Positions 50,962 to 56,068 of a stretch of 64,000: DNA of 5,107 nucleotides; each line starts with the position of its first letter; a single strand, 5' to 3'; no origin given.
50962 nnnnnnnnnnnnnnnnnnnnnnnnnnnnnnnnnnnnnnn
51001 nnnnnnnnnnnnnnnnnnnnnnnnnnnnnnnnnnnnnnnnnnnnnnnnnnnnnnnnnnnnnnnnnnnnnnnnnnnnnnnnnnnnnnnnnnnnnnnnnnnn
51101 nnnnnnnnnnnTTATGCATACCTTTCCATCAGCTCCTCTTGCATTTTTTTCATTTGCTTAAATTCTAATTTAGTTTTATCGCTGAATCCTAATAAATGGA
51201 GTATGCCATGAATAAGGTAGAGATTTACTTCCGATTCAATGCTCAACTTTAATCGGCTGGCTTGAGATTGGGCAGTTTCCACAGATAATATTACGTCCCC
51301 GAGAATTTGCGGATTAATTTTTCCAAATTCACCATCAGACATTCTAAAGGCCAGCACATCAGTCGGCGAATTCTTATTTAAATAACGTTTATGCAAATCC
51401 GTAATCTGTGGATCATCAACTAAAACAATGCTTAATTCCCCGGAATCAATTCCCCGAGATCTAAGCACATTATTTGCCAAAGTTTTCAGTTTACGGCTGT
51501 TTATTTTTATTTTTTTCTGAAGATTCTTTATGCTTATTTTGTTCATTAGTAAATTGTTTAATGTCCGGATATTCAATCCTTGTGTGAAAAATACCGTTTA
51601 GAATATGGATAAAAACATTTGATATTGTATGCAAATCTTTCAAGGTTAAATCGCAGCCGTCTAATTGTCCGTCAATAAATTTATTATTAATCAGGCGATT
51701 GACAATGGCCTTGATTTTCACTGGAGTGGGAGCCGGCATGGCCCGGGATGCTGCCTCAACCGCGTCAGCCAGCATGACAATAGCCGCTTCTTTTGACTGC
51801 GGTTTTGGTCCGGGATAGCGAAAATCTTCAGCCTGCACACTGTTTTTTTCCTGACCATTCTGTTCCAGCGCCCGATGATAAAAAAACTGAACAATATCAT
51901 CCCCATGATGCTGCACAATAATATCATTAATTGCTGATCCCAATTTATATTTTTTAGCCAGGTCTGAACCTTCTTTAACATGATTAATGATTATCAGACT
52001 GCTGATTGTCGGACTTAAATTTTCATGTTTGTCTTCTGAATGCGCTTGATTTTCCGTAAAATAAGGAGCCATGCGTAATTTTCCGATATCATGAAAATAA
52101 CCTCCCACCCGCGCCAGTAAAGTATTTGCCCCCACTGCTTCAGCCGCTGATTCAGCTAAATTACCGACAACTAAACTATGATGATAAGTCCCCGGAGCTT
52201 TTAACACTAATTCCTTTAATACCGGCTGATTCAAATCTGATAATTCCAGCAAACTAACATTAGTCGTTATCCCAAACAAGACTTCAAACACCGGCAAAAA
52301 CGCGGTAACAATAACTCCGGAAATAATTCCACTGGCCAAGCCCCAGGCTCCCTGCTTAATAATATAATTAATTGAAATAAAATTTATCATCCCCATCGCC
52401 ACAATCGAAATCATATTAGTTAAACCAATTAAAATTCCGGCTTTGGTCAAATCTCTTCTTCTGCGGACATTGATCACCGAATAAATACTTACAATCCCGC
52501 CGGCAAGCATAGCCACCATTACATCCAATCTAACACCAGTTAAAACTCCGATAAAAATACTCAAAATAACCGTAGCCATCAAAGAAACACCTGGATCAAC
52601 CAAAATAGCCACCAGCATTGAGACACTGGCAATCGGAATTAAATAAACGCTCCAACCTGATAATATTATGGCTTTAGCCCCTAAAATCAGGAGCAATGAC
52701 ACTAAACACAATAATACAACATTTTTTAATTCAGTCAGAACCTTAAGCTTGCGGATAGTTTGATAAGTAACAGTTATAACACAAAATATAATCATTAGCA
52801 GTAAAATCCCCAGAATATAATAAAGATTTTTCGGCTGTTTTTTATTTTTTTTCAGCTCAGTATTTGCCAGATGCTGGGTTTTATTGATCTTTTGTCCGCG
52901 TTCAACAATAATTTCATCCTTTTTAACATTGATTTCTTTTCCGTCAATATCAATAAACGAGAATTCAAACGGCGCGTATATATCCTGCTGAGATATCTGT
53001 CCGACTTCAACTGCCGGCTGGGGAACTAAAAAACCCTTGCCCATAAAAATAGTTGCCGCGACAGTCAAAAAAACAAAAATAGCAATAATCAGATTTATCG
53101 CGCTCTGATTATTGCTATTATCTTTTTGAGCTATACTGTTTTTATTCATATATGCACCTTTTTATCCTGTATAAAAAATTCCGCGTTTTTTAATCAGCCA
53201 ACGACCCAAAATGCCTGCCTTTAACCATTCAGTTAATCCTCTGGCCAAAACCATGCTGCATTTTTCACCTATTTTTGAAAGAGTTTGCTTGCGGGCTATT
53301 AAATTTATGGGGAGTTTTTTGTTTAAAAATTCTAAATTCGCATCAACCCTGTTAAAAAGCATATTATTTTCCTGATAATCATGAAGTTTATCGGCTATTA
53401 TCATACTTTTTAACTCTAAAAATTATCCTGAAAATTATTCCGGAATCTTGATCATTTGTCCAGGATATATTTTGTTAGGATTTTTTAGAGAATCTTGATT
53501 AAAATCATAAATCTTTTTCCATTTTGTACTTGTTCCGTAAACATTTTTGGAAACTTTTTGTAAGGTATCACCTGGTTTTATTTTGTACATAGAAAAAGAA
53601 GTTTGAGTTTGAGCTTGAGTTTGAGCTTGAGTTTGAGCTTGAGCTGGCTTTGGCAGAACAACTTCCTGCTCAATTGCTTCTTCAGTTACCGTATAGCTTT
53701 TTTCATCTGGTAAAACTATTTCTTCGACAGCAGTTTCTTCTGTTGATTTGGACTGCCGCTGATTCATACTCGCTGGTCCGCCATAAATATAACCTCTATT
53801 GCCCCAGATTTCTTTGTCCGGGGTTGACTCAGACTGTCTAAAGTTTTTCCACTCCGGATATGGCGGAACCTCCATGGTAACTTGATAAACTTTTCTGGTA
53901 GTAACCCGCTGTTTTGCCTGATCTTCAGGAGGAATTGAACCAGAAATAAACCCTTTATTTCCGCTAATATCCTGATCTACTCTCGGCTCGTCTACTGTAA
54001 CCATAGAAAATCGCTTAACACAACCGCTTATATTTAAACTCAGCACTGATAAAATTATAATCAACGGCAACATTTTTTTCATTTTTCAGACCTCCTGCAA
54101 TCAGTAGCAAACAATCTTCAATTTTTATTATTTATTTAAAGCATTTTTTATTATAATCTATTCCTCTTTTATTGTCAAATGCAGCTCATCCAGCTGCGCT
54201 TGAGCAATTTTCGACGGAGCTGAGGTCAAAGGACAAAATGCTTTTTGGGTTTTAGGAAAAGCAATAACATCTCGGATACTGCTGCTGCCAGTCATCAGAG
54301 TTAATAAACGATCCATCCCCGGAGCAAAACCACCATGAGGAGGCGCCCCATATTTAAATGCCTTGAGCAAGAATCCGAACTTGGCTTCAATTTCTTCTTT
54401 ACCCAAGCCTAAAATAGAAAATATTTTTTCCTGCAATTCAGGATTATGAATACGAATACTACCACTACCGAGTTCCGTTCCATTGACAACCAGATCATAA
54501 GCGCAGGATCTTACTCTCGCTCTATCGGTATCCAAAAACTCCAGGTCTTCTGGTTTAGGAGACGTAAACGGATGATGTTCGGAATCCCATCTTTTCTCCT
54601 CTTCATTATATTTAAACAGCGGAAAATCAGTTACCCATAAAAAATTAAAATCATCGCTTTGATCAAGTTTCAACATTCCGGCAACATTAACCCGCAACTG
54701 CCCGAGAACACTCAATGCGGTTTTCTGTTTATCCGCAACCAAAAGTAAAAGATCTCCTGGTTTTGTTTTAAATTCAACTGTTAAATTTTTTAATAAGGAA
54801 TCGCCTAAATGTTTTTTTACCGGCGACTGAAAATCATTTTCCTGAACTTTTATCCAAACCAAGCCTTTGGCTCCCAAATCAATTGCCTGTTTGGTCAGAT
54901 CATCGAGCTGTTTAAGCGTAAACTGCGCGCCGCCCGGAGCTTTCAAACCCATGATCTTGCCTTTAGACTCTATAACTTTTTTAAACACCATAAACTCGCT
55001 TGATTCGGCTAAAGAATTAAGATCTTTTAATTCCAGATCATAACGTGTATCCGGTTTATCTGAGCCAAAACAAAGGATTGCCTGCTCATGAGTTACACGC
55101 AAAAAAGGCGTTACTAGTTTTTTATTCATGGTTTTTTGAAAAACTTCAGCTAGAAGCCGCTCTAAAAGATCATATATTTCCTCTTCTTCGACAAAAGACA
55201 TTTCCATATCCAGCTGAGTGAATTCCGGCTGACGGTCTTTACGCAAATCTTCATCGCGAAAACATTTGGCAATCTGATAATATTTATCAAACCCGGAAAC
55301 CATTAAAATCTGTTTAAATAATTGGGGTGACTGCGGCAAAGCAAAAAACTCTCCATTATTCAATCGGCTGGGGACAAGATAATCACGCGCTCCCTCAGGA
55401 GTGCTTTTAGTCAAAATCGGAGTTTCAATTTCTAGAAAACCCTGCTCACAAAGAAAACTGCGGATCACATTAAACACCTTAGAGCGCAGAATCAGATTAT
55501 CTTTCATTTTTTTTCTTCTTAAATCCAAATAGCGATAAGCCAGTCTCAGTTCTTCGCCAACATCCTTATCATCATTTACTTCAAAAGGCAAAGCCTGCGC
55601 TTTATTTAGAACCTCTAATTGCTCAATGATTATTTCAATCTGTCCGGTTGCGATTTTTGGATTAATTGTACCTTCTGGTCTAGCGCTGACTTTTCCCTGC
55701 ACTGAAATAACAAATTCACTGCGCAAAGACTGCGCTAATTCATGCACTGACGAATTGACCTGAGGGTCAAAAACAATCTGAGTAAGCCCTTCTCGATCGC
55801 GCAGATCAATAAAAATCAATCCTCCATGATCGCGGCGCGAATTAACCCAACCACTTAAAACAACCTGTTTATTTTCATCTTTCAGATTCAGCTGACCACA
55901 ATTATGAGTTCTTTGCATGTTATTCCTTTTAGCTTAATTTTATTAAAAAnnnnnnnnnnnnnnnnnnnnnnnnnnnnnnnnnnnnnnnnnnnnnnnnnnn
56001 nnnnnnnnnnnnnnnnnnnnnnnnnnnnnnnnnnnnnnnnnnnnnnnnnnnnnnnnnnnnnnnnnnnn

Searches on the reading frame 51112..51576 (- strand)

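Call 85: search_protein_families(library=pfam, proteins=[window:51112-51576:-], max_evalue=0.0001)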
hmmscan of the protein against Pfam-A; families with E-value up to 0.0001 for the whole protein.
window:51112-51576:- (154 aa): 1 family
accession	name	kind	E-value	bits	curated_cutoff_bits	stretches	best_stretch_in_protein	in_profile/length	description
PF02130.23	YbeY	-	3.8e-32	111.3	25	1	29-152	10-128/129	Endoribonuclease YbeY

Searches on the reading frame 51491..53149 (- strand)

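Call 85: search_protein_families(library=pfam, proteins=[window:51491-53149:-], max_evalue=0.0001)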
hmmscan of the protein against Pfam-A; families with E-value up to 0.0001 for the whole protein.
window:51491-53149:- (552 aa): 3 families
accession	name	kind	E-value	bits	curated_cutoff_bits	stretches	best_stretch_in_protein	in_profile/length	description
PF07698.17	7TM-7TMR_HD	-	1.1e-33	117.2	29.4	1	111-296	3-190/190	7TM receptor with intracellular HD hydrolase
PF01966.28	HD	-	5.1e-15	56.2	22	1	321-466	1-115/116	HD domain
PF08668.18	HDOD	-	7.2e-05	22.8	22.9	0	315-415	89-194/196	HDOD domain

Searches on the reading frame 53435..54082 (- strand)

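Call 86: search_protein_families(library=pfam, proteins=[window:53435-54082:-], max_evalue=0.0001)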
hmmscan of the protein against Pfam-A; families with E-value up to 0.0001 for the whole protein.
window:53435-54082:- (215 aa): 2 families
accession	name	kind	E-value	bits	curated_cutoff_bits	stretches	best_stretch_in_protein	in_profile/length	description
PF01476.26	LysM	-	1.9e-10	40.9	20.9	1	166-214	1-43/43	LysM domain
PF23457.1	LysM2_NFP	-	4.6e-05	23.9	36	1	166-214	8-54/56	NFP LysM2 domain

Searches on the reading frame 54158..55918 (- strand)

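Call 86: search_protein_families(library=pfam, proteins=[window:54158-55918:-], max_evalue=0.0001)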
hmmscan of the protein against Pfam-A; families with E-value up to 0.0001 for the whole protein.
window:54158-55918:- (586 aa): 3 families
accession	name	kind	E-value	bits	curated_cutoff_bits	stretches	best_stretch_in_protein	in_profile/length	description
PF00152.25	tRNA-synt_2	-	1.6e-123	412.2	25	1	122-558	2-308/308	tRNA synthetases class II (D, K and N)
PF02938.19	GAD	-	8.5e-21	74.4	23.4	1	312-404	1-94/95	GAD domain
PF01336.31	tRNA_anti-codon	-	1e-17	64.2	27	1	19-104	1-75/75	OB-fold nucleic acid binding domain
